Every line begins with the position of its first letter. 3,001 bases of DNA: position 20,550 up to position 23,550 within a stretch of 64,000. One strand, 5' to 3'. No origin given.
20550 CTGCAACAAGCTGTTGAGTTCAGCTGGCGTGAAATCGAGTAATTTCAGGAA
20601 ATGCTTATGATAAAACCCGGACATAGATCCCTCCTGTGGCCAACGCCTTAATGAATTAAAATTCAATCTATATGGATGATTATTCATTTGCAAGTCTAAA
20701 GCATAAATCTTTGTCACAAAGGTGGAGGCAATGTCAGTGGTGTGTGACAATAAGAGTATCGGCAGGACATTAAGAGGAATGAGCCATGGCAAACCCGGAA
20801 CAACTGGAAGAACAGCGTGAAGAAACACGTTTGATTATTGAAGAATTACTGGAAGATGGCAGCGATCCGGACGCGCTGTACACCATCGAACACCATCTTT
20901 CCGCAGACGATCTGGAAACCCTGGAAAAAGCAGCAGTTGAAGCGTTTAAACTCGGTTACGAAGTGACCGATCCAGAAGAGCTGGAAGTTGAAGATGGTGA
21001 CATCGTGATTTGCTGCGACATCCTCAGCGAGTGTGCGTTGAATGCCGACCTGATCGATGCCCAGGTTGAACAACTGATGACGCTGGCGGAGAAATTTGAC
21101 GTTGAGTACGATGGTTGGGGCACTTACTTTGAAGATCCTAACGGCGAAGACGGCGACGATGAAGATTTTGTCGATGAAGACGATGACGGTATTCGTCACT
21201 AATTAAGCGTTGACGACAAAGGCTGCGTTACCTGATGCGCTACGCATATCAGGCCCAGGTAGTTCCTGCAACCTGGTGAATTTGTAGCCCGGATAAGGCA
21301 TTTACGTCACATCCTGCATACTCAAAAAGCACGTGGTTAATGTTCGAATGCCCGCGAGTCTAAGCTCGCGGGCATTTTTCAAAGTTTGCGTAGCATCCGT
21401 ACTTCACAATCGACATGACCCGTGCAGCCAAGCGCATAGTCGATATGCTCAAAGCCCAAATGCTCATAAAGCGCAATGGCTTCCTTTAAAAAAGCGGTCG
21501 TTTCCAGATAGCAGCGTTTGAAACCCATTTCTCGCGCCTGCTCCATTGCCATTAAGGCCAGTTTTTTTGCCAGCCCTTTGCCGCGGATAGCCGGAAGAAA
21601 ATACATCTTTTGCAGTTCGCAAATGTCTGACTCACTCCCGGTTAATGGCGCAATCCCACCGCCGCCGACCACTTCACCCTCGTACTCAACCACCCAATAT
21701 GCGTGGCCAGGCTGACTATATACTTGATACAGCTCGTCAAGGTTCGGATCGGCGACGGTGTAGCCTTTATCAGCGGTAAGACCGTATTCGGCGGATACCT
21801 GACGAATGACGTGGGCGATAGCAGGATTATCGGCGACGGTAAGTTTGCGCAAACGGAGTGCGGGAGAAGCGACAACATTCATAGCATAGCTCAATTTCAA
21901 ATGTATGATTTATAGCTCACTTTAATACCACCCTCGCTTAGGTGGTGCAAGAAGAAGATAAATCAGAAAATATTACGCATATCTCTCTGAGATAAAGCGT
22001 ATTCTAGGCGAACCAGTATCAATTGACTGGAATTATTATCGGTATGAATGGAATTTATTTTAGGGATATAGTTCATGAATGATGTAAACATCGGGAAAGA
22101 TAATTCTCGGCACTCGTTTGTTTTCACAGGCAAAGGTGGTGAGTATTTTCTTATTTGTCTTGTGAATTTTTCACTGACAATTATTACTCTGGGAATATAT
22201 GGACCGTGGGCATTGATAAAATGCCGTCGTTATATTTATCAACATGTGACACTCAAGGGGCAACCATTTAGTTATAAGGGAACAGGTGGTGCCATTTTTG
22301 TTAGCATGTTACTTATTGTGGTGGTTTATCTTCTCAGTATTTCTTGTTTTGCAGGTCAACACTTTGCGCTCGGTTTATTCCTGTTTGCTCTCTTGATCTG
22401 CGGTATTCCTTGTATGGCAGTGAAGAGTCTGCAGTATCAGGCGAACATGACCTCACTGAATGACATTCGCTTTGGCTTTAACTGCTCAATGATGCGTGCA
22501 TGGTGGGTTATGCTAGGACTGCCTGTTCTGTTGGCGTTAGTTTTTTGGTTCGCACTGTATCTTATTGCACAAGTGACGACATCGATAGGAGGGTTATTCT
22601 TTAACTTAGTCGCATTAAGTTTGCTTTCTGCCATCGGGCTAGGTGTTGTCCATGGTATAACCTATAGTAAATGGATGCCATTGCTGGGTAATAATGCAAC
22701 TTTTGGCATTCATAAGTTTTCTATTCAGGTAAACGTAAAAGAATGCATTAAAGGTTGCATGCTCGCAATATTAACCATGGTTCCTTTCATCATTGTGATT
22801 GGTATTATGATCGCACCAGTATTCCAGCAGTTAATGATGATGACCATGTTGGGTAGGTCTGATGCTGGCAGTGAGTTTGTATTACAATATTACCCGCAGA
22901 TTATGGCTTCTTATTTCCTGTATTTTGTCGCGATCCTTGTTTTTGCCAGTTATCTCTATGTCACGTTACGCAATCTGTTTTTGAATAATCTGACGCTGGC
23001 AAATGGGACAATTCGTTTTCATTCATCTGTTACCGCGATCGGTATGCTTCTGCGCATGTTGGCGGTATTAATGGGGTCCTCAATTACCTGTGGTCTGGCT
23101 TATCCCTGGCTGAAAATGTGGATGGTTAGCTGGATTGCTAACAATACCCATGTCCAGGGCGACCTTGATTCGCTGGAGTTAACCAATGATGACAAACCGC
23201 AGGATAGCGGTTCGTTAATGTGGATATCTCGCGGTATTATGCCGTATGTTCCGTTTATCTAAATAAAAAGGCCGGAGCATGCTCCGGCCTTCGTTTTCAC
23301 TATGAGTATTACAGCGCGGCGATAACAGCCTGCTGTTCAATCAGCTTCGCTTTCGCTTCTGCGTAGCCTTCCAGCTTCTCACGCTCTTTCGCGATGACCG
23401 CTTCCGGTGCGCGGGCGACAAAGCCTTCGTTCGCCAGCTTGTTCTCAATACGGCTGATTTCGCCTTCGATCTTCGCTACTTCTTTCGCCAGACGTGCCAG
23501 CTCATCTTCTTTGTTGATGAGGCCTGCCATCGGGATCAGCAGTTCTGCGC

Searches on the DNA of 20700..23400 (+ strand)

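Call 6: search_dna_similar(query=window:20700-23400:+, collection=ecoli_genomes, mode=near, max_rows=12, rows=spread)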
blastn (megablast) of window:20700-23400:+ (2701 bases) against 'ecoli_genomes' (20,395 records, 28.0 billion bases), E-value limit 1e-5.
Records with a match: 5425; places in all: 5545; records where one place covers at least 80% of the query: 794.
Genomes with a match: 5425 of 5426; with a place that covers at least 80% of the query: 794. Places per genome that has any: lowest 1, median 1, highest 2. On chromosomes: 5542 places; on plasmids: 3.
Best place of each record, by identity: >=99% 517; 95-99% 2647; 90-95% 2258; 80-90% 3.
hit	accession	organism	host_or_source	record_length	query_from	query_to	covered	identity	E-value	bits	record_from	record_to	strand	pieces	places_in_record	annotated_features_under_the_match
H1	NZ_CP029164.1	Escherichia coli strain 104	chicken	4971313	1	2701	100%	100.0%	0e+0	4988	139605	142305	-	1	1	YjgN family protein | yjgM: GNAT family N-acetyltransferase | rraB: ribonuclease E inhibitor RraB | valS: valine--tRNA ligase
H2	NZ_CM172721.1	Escherichia coli strain FCI23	Homo sapiens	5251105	1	2701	100%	99.1%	0e+0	4850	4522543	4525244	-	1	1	YjgN family protein | yjgM: GNAT family N-acetyltransferase | rraB: ribonuclease E inhibitor RraB | valS: valine--tRNA ligase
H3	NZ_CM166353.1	Escherichia coli strain CH459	Homo sapiens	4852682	1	2701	46%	95.9%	0e+0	2000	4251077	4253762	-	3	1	yjgN: YjgN family protein | yjgM: GNAT family N-acetyltransferase | rraB: ribonuclease E inhibitor RraB | valS: valine--tRNA ligase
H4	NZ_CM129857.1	Escherichia coli strain SW07099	wastewater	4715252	1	2701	47%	92.2%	0e+0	1813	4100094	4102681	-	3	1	yjgN: YjgN family protein | yjgM: GNAT family N-acetyltransferase | rraB: ribonuclease E inhibitor RraB | valS: valine--tRNA ligase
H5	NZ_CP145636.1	Escherichia coli strain S1-ISR-02-A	Homo sapiens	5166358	1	2701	48%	91.0%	0e+0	1741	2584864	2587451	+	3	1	yjgN: YjgN family protein | yjgM: GNAT family N-acetyltransferase | rraB: ribonuclease E inhibitor RraB | valS: valine--tRNA ligase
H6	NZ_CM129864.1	Escherichia coli strain SW070910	wastewater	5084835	1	2701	47%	91.2%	0e+0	1741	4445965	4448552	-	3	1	yjgN: YjgN family protein | yjgM: GNAT family N-acetyltransferase | rraB: ribonuclease E inhibitor RraB | valS: valine--tRNA ligase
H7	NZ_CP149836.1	Escherichia coli strain 2024CK-00184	Homo sapiens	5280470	1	2701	41%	96.2%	0e+0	1822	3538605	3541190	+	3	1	yjgN: YjgN family protein | yjgM: GNAT family N-acetyltransferase | rraB: ribonuclease E inhibitor RraB | valS: valine--tRNA ligase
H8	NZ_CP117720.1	Escherichia coli strain B1W1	water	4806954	1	2701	41%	96.3%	0e+0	1822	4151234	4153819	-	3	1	yjgN: YjgN family protein | yjgM: GNAT family N-acetyltransferase | rraB: ribonuclease E inhibitor RraB | valS: valine--tRNA ligase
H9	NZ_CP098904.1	Escherichia coli strain CUVET19-1396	Canis lupus familiaris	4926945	1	2701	41%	96.0%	0e+0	1804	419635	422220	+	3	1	yjgN: YjgN family protein | yjgM: GNAT family N-acetyltransferase | rraB: ribonuclease E inhibitor RraB | valS: valine--tRNA ligase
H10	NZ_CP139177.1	Escherichia coli strain JX21CE33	chicken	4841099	1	2701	41%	96.0%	0e+0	1804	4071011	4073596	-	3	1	yjgN: YjgN family protein | yjgM: GNAT family N-acetyltransferase | rraB: ribonuclease E inhibitor RraB | valS: valine--tRNA ligase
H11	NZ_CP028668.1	Escherichia coli strain 117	cattle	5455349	1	2701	41%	94.9%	0e+0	1737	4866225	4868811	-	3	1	yjgN: YjgN family protein | yjgM: GNAT family N-acetyltransferase | rraB: ribonuclease E inhibitor RraB | valS: valine--tRNA ligase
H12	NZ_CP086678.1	Escherichia coli strain EFF60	anaerobic effluent of swine manure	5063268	1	874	26%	96.5%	0e+0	1179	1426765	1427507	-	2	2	rraB: ribonuclease E inhibitor RraB | GNAT family N-acetyltransferase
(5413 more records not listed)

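Call 8: get_annotated_region(hit=H3, flank=1500)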
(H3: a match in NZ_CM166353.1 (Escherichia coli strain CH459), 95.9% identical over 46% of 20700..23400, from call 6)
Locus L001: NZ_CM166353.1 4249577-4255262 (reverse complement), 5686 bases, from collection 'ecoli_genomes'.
description: Escherichia coli strain CH459 chromosome, whole genome shotgun sequence
organism: Escherichia coli strain CH459 (NCBI taxid 562)
replicon: chromosome; assembly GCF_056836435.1
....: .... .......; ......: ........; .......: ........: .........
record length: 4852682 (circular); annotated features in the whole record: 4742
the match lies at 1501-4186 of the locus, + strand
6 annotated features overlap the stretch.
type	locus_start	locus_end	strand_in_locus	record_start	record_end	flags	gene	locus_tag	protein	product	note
CDS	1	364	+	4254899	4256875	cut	-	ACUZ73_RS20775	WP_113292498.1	hypothetical protein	-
CDS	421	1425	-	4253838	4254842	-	argF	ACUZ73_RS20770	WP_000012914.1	ornithine carbamoyltransferase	-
CDS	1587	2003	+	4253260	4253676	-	rraB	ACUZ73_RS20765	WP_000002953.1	ribonuclease E inhibitor RraB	-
CDS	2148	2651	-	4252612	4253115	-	yjgM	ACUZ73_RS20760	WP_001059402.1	GNAT family N-acetyltransferase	-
CDS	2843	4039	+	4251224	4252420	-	yjgN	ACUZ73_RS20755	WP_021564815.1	YjgN family protein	-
CDS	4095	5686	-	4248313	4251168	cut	valS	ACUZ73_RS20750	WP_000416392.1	valine--tRNA ligase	-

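Call 9: get_annotated_region(hit=H12, flank=4000)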
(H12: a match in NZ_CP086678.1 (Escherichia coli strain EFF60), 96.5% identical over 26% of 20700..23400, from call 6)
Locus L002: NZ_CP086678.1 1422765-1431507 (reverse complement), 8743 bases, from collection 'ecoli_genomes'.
description: Escherichia coli strain EFF60 chromosome, complete genome
organism: Escherichia coli strain EFF60 (NCBI taxid 562)
replicon: chromosome; assembly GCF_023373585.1
host: -; source: anaerobic effluent of swine manure; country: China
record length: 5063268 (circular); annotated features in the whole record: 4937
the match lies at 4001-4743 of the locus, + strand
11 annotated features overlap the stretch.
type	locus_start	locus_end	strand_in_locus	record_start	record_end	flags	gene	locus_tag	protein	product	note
CDS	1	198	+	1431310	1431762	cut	tabA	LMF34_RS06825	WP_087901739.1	toxin-antitoxin biofilm protein TabA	-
CDS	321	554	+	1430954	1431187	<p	-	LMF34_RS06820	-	DNA-binding protein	incomplete; partial in the middle of a contig; missing C-terminus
CDS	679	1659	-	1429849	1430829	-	-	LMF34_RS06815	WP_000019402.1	IS5-like element IS5 family transposase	-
CDS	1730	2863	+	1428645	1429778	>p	-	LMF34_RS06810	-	DNA-binding protein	incomplete; partial in the middle of a contig; missing N-terminus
CDS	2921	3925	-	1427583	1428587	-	argF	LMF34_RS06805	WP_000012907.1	ornithine carbamoyltransferase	-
CDS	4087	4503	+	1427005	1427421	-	rraB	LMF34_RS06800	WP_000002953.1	ribonuclease E inhibitor RraB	-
CDS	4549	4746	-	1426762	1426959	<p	-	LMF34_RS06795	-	GNAT family N-acetyltransferase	incomplete; partial in the middle of a contig; missing N-terminus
CDS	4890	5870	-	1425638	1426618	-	-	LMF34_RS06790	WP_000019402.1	IS5-like element IS5 family transposase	-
CDS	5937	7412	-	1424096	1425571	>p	-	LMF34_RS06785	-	hypothetical protein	incomplete; partial in the middle of a contig; missing C-terminus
tRNA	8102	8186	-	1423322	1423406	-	-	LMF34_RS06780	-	tRNA-Leu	-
CDS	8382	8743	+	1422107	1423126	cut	ahr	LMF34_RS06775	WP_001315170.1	NADPH-dependent aldehyde reductase Ahr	-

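Call 19: search_dna_similar(query=window:22075-23262:+, collection=ecoli_genomes, mode=distant, max_rows=30, rows=spread)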
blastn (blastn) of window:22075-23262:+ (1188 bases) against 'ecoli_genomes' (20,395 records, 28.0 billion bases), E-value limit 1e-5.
Records with a match: 5425; places in all: 5498; records where one place covers at least 80% of the query: 792.
Genomes with a match: 5425 of 5426; with a place that covers at least 80% of the query: 792. Places per genome that has any: lowest 1, median 1, highest 3. On chromosomes: 5495 places; on plasmids: 3.
Best place of each record, by identity: >=99% 298; 95-99% 302; 90-95% 193; 80-90% 2; 60-80% 4630.
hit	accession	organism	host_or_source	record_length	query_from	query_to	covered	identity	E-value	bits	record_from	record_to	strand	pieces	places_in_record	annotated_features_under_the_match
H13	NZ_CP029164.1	Escherichia coli strain 104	chicken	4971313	1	1188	100%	100.0%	0e+0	2143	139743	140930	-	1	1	YjgN family protein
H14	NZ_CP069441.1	Escherichia coli strain FDAARGOS_1261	Homo sapiens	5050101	1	1188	100%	99.7%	0e+0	2125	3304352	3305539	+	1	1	YjgN family protein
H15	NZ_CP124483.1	Escherichia coli strain AVS0575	environmental: river near WWTP effluent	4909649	1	1188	100%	98.7%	0e+0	2071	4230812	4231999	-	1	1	YjgN family protein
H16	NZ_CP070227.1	Escherichia coli strain JA0072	not applicable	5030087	1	1188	100%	97.7%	0e+0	2021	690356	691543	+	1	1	YjgN family protein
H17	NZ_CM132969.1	Escherichia coli strain 167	Homo sapiens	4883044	1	1188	100%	91.4%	0e+0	1683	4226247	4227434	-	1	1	YjgN family protein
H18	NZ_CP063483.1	Escherichia coli strain EM03-18-08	not applicable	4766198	37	1188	43%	67.4%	6e-11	153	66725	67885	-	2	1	yjgN: YjgN family protein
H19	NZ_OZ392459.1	Escherichia coli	Homo sapiens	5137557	37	1188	43%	67.4%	6e-11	153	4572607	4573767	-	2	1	yjgN: YjgN family protein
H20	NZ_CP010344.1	Escherichia coli ECC-1470 strain ECC-1470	Bos taurus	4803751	37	1188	43%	67.2%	6e-11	149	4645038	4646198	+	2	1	yjgN: YjgN family protein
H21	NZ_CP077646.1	Escherichia coli strain ST866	Homo sapiens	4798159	37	1188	43%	67.2%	6e-11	149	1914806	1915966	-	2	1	yjgN: YjgN family protein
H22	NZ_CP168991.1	Escherichia coli strain UTAK-8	Veal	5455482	37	1188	43%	67.2%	6e-11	149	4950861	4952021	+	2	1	yjgN: YjgN family protein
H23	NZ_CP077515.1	Escherichia coli O111:H8 strain 7-27 20A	bovine feces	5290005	37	1188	43%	67.2%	6e-11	149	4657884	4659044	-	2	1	yjgN: YjgN family protein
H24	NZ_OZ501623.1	Escherichia coli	Homo sapiens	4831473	37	1188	43%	67.2%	6e-11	149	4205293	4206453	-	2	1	yjgN: YjgN family protein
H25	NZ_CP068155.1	Escherichia coli strain FDAARGOS_1077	missing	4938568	37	1188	43%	66.9%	2e-10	150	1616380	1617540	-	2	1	yjgN: YjgN family protein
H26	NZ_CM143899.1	Escherichia coli strain E22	Homo sapiens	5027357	37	1088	35%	69.2%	2e-10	153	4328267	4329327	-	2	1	yjgN: YjgN family protein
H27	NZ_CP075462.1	Escherichia coli strain NT1F10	pig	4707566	37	1088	35%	68.8%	2e-10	155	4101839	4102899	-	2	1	yjgN: YjgN family protein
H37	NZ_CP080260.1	Escherichia coli strain 135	Chicken fecal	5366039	37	1088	32%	68.8%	9e-9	139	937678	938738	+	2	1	yjgN: YjgN family protein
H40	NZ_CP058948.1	Escherichia coli strain SY3626C5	missing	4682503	37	1088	30%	69.9%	2e-10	141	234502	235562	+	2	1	yjgN: YjgN family protein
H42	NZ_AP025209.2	Escherichia coli strain 2017.06.04CC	Homo sapiens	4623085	966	1088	10%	71.5%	1e-6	65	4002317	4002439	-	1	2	DUF898 domain-containing protein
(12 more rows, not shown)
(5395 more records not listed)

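Call 20: get_annotated_region(hit=H17, flank=1500)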
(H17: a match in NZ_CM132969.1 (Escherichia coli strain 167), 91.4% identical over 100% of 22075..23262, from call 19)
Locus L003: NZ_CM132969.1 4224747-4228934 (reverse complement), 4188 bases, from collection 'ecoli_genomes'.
description: Escherichia coli strain 167 chromosome, whole genome shotgun sequence
organism: Escherichia coli strain 167 (NCBI taxid 562)
replicon: chromosome; assembly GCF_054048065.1
host: Homo sapiens; source: blood; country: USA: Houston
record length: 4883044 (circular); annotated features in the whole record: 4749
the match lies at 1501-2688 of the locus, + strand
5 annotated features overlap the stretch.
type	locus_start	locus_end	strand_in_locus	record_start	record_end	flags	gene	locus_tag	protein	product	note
CDS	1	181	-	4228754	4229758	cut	argF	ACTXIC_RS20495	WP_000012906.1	ornithine carbamoyltransferase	-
CDS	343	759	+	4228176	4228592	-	rraB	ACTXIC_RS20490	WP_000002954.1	ribonuclease E inhibitor RraB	-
CDS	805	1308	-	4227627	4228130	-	yjgM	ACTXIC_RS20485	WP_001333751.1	GNAT family N-acetyltransferase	-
CDS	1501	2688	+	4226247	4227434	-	-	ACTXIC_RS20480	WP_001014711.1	YjgN family protein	-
CDS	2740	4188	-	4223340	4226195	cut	valS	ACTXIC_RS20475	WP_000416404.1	valine--tRNA ligase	-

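Call 21: get_annotated_region(hit=H18, flank=1500)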
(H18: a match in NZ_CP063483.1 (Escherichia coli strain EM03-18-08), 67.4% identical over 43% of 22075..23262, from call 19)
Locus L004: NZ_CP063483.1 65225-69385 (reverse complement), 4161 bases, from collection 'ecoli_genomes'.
description: Escherichia coli strain EM03-18-08 chromosome, complete genome
organism: Escherichia coli strain EM03-18-08 (NCBI taxid 562)
replicon: chromosome; assembly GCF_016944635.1
host: not applicable; source: chicken meat; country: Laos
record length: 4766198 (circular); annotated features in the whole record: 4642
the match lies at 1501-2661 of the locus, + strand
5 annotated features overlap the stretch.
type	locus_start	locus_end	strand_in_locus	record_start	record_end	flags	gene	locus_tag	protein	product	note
CDS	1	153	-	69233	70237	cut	argF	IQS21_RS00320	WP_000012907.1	ornithine carbamoyltransferase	-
CDS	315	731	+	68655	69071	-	rraB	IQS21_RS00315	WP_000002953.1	ribonuclease E inhibitor RraB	-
CDS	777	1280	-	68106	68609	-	yjgM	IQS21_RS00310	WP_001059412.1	GNAT family N-acetyltransferase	-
CDS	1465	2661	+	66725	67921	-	yjgN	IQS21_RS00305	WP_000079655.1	YjgN family protein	-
CDS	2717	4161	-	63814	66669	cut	valS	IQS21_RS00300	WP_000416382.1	valine--tRNA ligase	-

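Call 22: get_annotated_region(hit=H26, flank=1500)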
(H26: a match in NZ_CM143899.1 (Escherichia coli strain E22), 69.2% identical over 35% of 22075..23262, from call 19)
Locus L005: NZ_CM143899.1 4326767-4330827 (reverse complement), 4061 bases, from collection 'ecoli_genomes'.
description: Escherichia coli strain E22 chromosome, whole genome shotgun sequence
organism: Escherichia coli strain E22 (NCBI taxid 562)
replicon: chromosome; assembly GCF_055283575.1
host: Homo sapiens; source: urine sample; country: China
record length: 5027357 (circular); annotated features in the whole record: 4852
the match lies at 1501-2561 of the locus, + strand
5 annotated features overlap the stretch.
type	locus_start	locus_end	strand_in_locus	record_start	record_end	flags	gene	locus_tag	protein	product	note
CDS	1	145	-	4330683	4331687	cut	argF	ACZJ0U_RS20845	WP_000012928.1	ornithine carbamoyltransferase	-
CDS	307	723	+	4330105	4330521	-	rraB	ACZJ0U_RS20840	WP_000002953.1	ribonuclease E inhibitor RraB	-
CDS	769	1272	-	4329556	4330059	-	yjgM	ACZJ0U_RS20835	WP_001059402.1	GNAT family N-acetyltransferase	-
CDS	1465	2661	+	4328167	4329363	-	yjgN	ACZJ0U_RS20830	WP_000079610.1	YjgN family protein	-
CDS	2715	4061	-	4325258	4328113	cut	valS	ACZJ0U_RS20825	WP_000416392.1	valine--tRNA ligase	-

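Call 23: get_annotated_region(hit=H37, flank=1500)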
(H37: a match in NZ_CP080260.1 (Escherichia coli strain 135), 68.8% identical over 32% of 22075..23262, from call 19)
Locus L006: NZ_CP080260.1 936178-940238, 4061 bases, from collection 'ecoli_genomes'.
description: Escherichia coli strain 135 chromosome, complete genome
organism: Escherichia coli strain 135 (NCBI taxid 562)
replicon: chromosome; assembly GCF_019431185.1
host: -; source: Chicken fecal; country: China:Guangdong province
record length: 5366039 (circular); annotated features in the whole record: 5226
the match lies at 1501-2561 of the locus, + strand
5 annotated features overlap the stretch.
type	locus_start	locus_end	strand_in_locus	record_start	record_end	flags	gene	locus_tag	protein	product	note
CDS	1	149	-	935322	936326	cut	argF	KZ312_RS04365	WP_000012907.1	ornithine carbamoyltransferase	-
CDS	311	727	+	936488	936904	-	rraB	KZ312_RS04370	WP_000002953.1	ribonuclease E inhibitor RraB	-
CDS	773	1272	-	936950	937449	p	yjgM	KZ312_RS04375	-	GNAT family N-acetyltransferase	frameshifted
CDS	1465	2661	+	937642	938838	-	yjgN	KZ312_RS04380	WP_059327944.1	YjgN family protein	-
CDS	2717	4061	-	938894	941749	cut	valS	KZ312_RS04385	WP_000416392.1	valine--tRNA ligase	-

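Call 24: get_annotated_region(hit=H40, flank=1500)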
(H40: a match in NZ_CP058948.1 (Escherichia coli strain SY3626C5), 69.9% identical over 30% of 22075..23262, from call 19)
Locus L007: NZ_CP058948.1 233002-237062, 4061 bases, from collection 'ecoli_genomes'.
description: Escherichia coli strain SY3626C5 chromosome, complete genome
organism: Escherichia coli strain SY3626C5 (NCBI taxid 562)
replicon: chromosome; assembly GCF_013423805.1
host: -; source: missing; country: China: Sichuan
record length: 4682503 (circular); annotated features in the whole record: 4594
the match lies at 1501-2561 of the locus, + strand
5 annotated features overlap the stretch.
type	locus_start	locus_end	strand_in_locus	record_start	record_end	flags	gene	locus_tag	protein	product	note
CDS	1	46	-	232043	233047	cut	argF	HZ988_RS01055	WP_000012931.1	ornithine carbamoyltransferase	-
CDS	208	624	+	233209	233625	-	rraB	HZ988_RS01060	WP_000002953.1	ribonuclease E inhibitor RraB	-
CDS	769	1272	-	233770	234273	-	yjgM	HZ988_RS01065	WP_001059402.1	GNAT family N-acetyltransferase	-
CDS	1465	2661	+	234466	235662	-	yjgN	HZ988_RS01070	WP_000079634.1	YjgN family protein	-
CDS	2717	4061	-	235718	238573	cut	valS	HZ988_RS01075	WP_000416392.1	valine--tRNA ligase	-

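Call 25: get_annotated_region(hit=H42, flank=3000)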
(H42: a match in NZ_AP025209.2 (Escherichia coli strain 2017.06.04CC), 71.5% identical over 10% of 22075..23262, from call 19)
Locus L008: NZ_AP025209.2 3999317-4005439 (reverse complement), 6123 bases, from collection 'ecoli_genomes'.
description: Escherichia coli strain 2017.06.04CC chromosome, complete genome
organism: Escherichia coli strain 2017.06.04CC (NCBI taxid 562)
replicon: chromosome; assembly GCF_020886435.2
host: Homo sapiens; source: -; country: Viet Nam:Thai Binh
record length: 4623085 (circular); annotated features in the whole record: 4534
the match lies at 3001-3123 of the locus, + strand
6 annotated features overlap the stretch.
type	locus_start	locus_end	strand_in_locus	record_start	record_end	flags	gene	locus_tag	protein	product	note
CDS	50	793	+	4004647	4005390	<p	-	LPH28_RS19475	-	DUF898 family protein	incomplete; partial in the middle of a contig; missing C-terminus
CDS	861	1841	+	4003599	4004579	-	-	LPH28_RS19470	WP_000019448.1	IS5-like element ISKpn26 family transposase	-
CDS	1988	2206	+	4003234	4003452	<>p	-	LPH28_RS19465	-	DUF898 domain-containing protein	incomplete; partial in the middle of a contig; missing N-terminus and C-terminus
CDS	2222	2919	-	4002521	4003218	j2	-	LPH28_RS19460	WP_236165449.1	IS1-like element IS1A family transposase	programmed frameshift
CDS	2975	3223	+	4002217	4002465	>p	-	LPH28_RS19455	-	DUF898 domain-containing protein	incomplete; partial in the middle of a contig; missing N-terminus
CDS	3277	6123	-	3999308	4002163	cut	valS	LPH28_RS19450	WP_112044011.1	valine--tRNA ligase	-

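Call 74: get_annotated_region(hit=H1, flank=12000)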
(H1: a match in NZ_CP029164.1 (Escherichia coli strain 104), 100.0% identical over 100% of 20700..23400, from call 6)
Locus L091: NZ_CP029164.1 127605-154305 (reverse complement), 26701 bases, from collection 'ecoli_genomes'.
description: Escherichia coli strain 104 chromosome, complete genome
organism: Escherichia coli strain 104 (NCBI taxid 562)
replicon: chromosome; assembly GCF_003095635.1
host: -; source: chicken; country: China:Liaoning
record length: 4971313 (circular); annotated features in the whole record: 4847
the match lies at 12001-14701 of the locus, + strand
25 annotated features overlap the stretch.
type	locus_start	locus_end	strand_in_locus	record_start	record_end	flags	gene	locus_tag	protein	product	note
CDS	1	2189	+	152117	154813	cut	mgtA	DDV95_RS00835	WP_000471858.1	magnesium-translocating P-type ATPase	-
CDS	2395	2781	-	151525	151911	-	ridA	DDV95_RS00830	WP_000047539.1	2-iminobutanoate/2-iminopropanoate deaminase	-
CDS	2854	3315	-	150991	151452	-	pyrI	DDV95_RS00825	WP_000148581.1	aspartate carbamoyltransferase regulatory subunit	-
CDS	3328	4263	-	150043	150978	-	pyrB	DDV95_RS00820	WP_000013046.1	aspartate carbamoyltransferase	-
CDS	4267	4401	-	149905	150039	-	pyrL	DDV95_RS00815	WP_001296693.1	pyr operon leader peptide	-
CDS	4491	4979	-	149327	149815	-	-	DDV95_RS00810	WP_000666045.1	arginine repressor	-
CDS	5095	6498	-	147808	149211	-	-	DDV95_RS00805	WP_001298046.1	YfcC family protein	-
CDS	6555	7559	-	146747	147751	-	argF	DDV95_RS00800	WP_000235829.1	ornithine carbamoyltransferase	-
CDS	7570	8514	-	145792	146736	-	arcC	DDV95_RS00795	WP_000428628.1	carbamate kinase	-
CDS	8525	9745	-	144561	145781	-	arcA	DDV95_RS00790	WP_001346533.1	arginine deiminase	-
CDS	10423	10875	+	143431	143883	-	-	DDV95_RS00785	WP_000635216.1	YhcH/YjgK/YiaL family protein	-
CDS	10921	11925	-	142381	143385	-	argF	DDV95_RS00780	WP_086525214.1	ornithine carbamoyltransferase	-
CDS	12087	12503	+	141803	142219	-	rraB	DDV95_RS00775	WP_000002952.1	ribonuclease E inhibitor RraB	-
CDS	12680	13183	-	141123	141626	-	yjgM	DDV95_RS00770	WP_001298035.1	GNAT family N-acetyltransferase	-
CDS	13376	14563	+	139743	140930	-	-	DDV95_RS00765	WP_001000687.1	YjgN family protein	-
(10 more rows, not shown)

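Call 87: search_dna_similar(query=L029:7147-8180:+, collection=ecoli_genomes, mode=distant, max_rows=5)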
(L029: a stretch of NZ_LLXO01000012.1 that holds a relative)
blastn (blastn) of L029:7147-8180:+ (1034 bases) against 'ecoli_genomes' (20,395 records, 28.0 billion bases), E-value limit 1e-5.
No match.
